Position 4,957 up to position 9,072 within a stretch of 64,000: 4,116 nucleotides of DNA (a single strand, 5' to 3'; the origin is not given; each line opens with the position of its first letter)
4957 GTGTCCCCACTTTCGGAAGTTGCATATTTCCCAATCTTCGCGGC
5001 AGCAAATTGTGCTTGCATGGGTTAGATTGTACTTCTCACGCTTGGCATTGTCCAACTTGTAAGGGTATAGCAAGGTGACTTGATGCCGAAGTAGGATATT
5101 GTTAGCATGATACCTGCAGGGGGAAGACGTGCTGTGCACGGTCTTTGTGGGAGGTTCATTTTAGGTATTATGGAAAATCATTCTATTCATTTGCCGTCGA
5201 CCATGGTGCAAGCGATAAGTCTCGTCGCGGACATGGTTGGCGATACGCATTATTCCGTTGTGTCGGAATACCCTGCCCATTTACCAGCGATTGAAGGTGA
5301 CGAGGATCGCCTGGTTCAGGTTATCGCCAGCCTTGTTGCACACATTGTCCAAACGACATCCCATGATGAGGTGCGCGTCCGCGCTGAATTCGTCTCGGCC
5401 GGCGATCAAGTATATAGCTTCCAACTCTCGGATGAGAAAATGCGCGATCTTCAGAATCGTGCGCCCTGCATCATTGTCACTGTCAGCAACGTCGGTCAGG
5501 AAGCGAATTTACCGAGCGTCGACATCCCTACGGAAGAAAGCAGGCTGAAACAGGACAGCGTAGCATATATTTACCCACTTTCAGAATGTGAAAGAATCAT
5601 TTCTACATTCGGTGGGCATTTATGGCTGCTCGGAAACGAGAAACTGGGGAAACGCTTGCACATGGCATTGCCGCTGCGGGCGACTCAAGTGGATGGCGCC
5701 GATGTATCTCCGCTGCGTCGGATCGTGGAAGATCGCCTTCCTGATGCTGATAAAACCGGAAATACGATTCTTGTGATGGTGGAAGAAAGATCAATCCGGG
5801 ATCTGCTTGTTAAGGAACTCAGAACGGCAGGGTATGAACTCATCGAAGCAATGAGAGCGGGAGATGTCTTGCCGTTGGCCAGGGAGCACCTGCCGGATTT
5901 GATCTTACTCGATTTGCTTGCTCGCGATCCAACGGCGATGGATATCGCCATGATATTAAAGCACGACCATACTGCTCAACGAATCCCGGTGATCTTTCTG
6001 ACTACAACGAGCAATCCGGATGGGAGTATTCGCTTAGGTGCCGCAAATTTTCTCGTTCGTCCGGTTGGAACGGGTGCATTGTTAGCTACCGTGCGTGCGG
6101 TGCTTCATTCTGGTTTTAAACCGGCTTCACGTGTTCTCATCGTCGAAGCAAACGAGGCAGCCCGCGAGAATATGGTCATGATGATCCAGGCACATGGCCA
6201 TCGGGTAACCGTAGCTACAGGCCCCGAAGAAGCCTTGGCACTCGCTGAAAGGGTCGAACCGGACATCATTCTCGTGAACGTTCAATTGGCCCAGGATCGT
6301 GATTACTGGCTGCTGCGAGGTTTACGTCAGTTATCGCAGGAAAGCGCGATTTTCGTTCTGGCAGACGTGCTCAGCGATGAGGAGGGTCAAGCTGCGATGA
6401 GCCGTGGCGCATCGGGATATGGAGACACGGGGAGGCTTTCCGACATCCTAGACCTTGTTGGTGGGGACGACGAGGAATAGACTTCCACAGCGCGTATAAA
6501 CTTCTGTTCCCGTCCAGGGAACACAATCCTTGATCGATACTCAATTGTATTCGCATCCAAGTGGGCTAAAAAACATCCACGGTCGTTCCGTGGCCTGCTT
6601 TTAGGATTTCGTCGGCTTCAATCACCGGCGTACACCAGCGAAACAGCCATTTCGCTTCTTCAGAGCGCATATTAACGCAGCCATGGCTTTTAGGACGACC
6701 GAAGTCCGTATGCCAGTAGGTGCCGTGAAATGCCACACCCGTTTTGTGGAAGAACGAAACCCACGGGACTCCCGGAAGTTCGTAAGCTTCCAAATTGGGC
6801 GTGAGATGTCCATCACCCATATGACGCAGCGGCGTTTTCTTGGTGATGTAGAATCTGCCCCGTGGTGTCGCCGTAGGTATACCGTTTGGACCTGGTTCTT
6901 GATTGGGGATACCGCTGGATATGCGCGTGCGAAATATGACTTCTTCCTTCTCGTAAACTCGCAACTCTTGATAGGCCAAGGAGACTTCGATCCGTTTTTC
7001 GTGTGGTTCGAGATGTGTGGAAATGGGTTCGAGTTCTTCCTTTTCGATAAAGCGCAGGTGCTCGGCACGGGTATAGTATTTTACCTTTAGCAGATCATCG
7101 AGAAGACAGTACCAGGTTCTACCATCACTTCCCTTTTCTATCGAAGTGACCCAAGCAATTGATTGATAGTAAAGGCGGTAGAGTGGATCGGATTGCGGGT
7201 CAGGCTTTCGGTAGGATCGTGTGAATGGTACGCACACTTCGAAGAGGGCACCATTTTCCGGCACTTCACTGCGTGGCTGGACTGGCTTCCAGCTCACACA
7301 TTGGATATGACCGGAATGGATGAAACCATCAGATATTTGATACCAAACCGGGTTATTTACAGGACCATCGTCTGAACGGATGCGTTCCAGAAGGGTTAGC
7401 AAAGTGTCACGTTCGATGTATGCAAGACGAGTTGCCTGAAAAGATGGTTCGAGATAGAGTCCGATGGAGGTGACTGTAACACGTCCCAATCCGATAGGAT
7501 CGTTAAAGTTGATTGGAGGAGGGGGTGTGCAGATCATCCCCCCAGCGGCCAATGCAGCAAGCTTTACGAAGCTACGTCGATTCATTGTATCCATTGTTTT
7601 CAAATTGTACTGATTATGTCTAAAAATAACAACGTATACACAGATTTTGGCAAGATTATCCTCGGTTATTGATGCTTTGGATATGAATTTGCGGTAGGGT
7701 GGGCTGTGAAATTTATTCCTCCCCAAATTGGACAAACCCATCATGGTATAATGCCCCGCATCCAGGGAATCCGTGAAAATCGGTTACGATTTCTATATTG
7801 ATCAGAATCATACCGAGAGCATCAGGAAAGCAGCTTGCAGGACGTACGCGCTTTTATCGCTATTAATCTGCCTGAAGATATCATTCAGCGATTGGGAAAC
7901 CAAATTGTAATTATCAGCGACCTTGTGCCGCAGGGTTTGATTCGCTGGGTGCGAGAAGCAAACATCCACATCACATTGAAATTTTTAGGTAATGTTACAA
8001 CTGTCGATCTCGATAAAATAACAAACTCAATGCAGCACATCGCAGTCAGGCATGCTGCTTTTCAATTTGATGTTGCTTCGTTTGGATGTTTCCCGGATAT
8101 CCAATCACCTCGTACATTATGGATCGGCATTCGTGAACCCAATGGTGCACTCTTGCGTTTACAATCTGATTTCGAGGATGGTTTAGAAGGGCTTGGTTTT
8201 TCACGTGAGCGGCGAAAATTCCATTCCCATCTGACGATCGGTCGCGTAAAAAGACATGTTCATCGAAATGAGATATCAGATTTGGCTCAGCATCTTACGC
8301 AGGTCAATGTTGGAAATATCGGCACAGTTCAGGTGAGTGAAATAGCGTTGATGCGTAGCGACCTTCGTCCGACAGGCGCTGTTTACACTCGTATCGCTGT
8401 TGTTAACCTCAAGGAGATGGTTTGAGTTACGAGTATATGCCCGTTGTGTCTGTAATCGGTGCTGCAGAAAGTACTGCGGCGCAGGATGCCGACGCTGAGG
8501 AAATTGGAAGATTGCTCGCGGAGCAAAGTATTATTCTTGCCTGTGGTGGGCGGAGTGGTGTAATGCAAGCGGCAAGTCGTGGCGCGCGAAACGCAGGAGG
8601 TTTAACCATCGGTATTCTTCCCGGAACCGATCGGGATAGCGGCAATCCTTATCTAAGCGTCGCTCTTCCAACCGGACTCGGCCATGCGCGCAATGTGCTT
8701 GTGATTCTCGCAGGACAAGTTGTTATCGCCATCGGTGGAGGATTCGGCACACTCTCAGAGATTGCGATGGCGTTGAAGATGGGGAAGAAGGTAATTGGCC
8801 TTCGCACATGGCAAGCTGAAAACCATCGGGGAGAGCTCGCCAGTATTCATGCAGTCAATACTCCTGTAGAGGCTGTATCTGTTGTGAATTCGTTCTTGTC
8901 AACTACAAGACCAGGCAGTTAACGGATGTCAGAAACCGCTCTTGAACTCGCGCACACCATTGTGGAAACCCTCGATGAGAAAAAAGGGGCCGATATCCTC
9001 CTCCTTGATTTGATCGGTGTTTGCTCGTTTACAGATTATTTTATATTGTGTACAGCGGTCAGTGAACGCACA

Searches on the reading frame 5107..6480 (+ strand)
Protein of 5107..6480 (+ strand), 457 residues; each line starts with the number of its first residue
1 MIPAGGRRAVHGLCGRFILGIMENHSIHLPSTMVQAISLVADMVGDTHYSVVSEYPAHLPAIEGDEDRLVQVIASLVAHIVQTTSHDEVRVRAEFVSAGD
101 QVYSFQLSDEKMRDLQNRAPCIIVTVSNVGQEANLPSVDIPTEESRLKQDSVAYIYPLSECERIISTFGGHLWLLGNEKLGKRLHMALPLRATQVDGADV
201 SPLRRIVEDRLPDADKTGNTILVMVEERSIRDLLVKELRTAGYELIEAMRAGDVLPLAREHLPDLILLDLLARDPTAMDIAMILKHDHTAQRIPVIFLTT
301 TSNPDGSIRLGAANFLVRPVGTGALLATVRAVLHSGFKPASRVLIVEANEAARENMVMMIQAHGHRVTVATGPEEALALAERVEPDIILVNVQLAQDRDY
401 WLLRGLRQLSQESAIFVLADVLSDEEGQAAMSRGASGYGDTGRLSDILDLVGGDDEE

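Call 57: search_protein_families(library=pfam, proteins=[window:5107-6480:+], max_evalue=0.00001)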
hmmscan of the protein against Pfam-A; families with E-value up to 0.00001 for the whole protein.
window:5107-6480:+ (457 aa): 1 family
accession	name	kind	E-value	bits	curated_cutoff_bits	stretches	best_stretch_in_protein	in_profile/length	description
PF00072.30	Response_reg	-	7.5e-19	68.4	30.2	2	343-438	1-96/111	Response regulator receiver domain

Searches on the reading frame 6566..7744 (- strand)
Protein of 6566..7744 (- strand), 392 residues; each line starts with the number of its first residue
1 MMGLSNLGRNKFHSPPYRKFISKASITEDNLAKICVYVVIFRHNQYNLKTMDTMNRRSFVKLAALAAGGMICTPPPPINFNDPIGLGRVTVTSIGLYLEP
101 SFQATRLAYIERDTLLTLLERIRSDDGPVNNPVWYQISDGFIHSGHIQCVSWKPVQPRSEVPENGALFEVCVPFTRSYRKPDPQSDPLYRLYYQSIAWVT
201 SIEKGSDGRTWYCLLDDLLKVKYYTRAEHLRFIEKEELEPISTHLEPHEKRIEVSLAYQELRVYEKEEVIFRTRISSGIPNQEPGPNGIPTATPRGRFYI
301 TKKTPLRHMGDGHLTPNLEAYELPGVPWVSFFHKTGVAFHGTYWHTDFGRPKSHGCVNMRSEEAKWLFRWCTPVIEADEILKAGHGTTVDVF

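Call 56: search_protein_families(library=pfam, proteins=[window:6566-7744:-], max_evalue=0.00001)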
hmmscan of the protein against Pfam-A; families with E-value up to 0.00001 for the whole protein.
window:6566-7744:- (392 aa): 1 family
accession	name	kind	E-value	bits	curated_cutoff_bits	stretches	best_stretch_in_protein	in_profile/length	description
PF03734.19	YkuD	-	7.5e-20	72.4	23.4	1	250-389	2-144/146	L,D-transpeptidase catalytic domain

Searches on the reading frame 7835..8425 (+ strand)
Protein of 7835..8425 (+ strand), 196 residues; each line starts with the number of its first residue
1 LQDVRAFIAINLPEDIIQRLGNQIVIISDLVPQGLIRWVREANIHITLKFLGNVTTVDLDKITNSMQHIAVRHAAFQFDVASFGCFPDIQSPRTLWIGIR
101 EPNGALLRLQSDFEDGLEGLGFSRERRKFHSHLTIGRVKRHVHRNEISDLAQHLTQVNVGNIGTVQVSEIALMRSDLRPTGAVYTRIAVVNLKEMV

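Call 78: search_protein_families(library=pfam, proteins=[window:7835-8425:+], max_evalue=0.01)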
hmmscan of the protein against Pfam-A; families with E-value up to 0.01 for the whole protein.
window:7835-8425:+ (196 aa): 3 families
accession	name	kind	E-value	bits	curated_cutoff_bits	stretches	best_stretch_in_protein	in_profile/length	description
PF02834.22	LigT_PEase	-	6.4e-26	90.8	23.3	2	34-96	25-87/87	LigT like Phosphoesterase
PF13563.12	2_5_RNA_ligase2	-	4.1e-13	50.1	27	1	41-176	23-149/152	2'-5' RNA ligase superfamily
PF10469.15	AKAP7_NLS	-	6e-06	26.7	24.4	1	39-190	38-206/208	AKAP7 2'5' RNA ligase-like domain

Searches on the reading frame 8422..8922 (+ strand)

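Call 78: search_protein_families(library=pfam, proteins=[window:8422-8922:+], max_evalue=0.01)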
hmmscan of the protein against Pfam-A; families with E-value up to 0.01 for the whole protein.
window:8422-8922:+ (166 aa): 3 families
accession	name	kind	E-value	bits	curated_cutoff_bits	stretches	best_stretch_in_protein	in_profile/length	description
PF18306.6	LDcluster4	-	2.3e-44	151.1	26.3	1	8-135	3-130/151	SLOG cluster4 family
PF02481.21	DNA_processg_A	-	5.5e-06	26.1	29.6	1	6-68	44-106/212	DNA recombination-mediator protein A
PF03641.19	Lysine_decarbox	-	1.8e-05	25.4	27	1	48-119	1-74/131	Possible lysine decarboxylase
